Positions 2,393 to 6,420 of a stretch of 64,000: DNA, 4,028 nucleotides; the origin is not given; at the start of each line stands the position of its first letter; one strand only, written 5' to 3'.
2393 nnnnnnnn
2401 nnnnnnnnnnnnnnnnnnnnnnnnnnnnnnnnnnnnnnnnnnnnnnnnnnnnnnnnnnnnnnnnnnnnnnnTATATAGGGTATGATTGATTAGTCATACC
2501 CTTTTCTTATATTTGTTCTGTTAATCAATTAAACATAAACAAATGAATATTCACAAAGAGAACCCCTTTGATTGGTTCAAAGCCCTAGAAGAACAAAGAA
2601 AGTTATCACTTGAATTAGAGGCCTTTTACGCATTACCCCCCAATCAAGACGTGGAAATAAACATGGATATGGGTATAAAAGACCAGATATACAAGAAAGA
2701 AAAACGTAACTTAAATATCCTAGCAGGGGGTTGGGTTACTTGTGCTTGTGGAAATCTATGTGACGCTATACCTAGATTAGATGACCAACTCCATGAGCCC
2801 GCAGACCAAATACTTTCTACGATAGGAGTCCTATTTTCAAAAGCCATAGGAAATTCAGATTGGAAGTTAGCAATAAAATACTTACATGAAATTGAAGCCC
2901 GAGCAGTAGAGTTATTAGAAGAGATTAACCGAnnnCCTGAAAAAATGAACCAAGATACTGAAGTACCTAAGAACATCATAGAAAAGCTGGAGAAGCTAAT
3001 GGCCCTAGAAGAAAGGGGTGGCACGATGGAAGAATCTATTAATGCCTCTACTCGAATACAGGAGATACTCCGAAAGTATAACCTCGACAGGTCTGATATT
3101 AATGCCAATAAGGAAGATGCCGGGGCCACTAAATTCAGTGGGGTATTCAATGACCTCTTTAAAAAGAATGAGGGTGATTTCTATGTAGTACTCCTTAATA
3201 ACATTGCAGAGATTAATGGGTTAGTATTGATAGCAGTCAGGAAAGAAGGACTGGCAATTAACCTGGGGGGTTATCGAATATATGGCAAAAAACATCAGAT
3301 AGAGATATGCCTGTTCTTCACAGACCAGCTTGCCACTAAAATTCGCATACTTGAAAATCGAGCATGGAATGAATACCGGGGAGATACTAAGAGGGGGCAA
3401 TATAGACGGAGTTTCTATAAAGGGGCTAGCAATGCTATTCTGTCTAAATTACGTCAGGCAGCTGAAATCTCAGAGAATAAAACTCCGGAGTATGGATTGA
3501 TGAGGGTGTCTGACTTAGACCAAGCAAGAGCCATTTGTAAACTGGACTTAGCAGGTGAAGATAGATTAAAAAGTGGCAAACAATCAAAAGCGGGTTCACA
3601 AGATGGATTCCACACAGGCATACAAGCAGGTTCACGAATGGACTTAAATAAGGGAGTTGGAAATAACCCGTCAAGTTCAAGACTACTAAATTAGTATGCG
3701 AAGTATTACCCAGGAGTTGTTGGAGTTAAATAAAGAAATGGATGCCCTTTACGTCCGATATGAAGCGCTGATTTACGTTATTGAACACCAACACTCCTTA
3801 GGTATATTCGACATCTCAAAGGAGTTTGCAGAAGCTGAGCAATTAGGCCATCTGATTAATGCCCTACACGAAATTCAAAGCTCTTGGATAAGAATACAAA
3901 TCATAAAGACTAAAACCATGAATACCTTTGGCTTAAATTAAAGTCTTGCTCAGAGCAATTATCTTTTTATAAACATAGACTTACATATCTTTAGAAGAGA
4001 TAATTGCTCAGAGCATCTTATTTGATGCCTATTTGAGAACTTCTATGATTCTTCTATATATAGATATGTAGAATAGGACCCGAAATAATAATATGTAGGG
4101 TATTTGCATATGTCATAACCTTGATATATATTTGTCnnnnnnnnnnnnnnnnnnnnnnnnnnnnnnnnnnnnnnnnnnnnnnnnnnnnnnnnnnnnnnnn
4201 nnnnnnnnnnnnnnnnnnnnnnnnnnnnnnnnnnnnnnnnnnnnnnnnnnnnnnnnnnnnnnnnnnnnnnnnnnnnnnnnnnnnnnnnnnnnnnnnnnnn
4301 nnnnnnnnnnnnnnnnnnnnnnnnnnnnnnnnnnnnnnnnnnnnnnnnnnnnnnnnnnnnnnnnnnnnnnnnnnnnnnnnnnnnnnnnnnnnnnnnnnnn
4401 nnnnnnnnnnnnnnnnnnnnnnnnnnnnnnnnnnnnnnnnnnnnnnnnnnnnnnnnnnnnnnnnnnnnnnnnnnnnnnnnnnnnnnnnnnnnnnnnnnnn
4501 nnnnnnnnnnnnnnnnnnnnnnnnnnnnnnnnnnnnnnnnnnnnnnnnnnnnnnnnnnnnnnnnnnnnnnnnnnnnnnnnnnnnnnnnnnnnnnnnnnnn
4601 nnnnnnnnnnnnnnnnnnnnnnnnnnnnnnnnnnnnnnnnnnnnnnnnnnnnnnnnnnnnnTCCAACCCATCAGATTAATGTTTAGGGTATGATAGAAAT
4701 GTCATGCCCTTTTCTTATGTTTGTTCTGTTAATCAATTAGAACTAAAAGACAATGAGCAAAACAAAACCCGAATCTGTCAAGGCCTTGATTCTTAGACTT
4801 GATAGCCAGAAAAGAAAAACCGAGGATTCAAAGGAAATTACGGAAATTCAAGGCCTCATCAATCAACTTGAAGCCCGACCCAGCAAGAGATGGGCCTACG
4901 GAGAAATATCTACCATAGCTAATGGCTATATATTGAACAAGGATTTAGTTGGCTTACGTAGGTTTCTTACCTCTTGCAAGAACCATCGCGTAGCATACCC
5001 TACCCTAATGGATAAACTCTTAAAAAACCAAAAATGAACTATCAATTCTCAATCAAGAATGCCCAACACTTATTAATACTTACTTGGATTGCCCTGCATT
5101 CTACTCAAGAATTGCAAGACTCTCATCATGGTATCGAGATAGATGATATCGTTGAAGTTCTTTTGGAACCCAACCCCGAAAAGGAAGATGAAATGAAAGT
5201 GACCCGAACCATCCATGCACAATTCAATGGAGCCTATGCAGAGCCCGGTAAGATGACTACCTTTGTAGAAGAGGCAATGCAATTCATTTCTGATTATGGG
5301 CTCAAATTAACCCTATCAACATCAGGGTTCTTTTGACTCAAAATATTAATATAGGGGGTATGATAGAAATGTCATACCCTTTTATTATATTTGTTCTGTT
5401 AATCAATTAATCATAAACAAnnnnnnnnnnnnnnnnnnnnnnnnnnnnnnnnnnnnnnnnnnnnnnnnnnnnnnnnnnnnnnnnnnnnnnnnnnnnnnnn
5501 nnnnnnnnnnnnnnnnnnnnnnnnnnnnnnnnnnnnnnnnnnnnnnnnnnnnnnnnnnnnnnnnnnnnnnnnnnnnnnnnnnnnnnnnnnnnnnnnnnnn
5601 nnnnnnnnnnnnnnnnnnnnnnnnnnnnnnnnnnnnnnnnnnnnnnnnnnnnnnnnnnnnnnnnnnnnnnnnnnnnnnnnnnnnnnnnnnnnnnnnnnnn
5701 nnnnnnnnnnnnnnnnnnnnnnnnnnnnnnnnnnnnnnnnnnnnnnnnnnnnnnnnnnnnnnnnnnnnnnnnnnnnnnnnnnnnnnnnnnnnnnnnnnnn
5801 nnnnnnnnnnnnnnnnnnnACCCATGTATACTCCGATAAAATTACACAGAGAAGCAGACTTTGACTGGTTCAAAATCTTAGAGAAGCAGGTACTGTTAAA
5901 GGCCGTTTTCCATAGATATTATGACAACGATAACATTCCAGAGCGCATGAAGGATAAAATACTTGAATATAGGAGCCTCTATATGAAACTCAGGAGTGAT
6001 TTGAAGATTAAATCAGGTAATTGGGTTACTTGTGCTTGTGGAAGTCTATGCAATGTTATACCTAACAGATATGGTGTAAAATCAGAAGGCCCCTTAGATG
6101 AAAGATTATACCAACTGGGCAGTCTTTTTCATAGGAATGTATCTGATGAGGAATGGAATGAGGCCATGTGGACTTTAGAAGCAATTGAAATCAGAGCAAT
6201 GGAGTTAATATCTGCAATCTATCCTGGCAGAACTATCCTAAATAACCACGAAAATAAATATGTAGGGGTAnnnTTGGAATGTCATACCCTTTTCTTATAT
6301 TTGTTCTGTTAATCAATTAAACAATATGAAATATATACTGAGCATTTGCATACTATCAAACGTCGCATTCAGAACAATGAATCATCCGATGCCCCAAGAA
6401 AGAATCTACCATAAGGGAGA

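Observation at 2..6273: Tandemly amplified family (at least 6 copies) of a small W-x-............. protein in the early region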

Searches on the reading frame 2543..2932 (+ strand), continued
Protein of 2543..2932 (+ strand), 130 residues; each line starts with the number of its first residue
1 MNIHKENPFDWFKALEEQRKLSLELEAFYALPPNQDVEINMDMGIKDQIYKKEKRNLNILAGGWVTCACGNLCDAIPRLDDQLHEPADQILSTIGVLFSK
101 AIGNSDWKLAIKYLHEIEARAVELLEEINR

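Call 57: search_protein_families(library=pfam, proteins=[L011:3016-3678:+, L011:1425-2183:+, L014:6320-7537:+, L011:8-874:+, L011:3684-4946:+, L012:2609-3301:+, L012:4050-4460:+, L015:5533-6990:+, L015:6999-9038:+, L012:324-950:+], max_evalue=0.001)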
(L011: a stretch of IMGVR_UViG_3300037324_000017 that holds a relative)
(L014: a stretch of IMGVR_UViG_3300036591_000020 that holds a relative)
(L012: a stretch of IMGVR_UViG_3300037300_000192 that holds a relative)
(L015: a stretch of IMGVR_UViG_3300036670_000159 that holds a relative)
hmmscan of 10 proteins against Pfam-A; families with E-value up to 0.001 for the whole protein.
L011:3016-3678:+ (221 aa): 1 family
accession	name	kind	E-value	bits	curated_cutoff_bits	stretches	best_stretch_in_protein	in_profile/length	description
PF04586.22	Peptidase_S78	-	4.6e-10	40.3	21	1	21-152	15-151/165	Caudovirus prohead serine protease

L011:1425-2183:+ (253 aa): 1 family
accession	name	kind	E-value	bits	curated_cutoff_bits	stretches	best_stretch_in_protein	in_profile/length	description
PF04233.19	Phage_Mu_F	-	8.5e-07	30.1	29.6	1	109-236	2-111/112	Phage Mu protein F like protein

L014:6320-7537:+ (406 aa): 3 families
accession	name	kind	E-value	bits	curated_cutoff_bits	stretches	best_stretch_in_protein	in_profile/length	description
PF04466.19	Terminase_3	-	8.2e-22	78.2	23.2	1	18-217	4-200/201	Phage terminase large subunit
PF03237.21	Terminase_6N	-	2.2e-07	31.2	22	1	23-234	4-214/215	Terminase large subunit, T4likevirus-type, N-terminal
PF17289.8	Terminase_6C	-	1.7e-05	25.3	22.6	1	249-390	3-153/155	Terminase RNaseH-like domain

L011:8-874:+ (289 aa): 1 family
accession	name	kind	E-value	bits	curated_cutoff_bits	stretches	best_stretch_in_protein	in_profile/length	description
PF04860.17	Phage_portal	-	1.2e-28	100.7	39.1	1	23-253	102-321/321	Phage portal protein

L011:3684-4946:+ (421 aa): 1 family
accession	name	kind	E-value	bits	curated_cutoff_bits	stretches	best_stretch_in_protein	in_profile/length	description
PF05065.19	Phage_capsid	-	2.4e-14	53.8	24.2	1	179-391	44-263/280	Phage capsid family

L012:2609-3301:+ (231 aa): 0 families

L012:4050-4460:+ (137 aa): 0 families

L015:5533-6990:+ (486 aa): 0 families

L015:6999-9038:+ (680 aa): 0 families

L012:324-950:+ (209 aa): 0 families
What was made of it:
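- Its position varies, including inside a head module (call 57).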

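Call 76: search_protein_families(library=pfam, proteins=[L040:3875-4192:+, L028:9887-10228:+, L028:10218-10568:+, L041:9523-9858:+, L041:9848-10201:+, L046:1262-1813:+, L047:6504-6821:+, L026:5001-5396:+, L026:4493-5008:+, L052:7618-7974:+], max_evalue=1)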
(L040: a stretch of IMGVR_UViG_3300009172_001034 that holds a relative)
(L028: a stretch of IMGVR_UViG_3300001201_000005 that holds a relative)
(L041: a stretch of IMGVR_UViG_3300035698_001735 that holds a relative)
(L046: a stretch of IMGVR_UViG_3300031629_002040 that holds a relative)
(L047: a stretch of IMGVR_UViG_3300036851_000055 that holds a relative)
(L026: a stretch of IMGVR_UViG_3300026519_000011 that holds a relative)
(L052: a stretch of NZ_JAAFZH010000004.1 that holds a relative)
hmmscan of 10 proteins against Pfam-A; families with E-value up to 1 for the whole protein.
L040:3875-4192:+ (106 aa): 1 family
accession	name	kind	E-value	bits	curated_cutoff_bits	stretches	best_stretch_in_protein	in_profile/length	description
PF09802.14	Sec66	-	0.046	13.7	22.1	1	3-31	117-145/180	Preprotein translocase subunit Sec66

L028:9887-10228:+ (114 aa): 0 families

L028:10218-10568:+ (117 aa): 0 families

L041:9523-9858:+ (112 aa): 0 families

L041:9848-10201:+ (118 aa): 2 families
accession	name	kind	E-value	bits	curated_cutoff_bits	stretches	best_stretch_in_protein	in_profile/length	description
PF13719.11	Zn_ribbon_5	-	0.093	13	29.3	1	42-62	10-33/37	zinc-ribbon domain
PF16816.10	DotD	-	0.16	12.6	27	1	58-112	37-91/121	DotD protein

L046:1262-1813:+ (184 aa): 0 families

L047:6504-6821:+ (106 aa): 0 families

L026:5001-5396:+ (132 aa): 0 families

L026:4493-5008:+ (172 aa): 1 family
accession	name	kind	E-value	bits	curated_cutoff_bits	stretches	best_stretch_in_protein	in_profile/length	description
PF23843.2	DUF7210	-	0.12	12.4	27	1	6-22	20-36/38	Domain of unknown function (DUF7210)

L052:7618-7974:+ (119 aa): 0 families

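Call 77: find_homologous_proteins(query=L040:3875-4192:+, max_evalue=0.001)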
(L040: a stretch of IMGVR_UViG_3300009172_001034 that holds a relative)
Query L040:3875-4192:+ (106 aa): 6 proteins with E <= 0.001 among 6 candidates.
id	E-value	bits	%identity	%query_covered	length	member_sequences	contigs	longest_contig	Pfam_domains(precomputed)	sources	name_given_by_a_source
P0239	3.3e-66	237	100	100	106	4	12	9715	-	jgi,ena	-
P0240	4.1e-53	195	85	100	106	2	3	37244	-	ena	-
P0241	2.0e-43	164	74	100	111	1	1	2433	-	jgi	jgi:hypothetical protein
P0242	1.2e-18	85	69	40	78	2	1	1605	-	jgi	jgi:hypothetical protein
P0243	8.0e-13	66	39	88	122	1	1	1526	-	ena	-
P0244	5.0e-7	47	38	81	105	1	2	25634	-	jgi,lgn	jgi:hypothetical protein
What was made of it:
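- Tried and rejected: Divergent subfamily (L040) searched against the 5.8-billion-protein set: 6 hits, none annotated (call 77).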

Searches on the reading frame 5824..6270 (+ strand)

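Call 6: search_protein_families(library=pfam, proteins=[window:5824-6270:+], max_evalue=1)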
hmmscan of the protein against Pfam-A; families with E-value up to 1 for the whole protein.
window:5824-6270:+ (149 aa): 1 family
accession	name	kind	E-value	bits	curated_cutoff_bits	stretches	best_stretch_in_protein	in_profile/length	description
PF11363.13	DUF3164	-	0.068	13.2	23.7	1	66-121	111-165/194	Protein of unknown function (DUF3164)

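Call 7: search_protein_families(library=phrogs, proteins=[window:5824-6270:+], max_evalue=1)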
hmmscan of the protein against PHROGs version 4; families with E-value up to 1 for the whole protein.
window:5824-6270:+ (149 aa): 2 families
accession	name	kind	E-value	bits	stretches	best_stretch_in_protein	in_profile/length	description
phrog_24382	-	unknown function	0.25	12.6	1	4-48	16-59/69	-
phrog_22760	-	unknown function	0.27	12.7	1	61-77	4-20/71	-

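Call 21: search_protein_families(library=padloc, proteins=[window:5824-6270:+], max_evalue=1)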
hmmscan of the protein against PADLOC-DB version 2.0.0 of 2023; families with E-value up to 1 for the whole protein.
window:5824-6270:+ (149 aa): 0 families
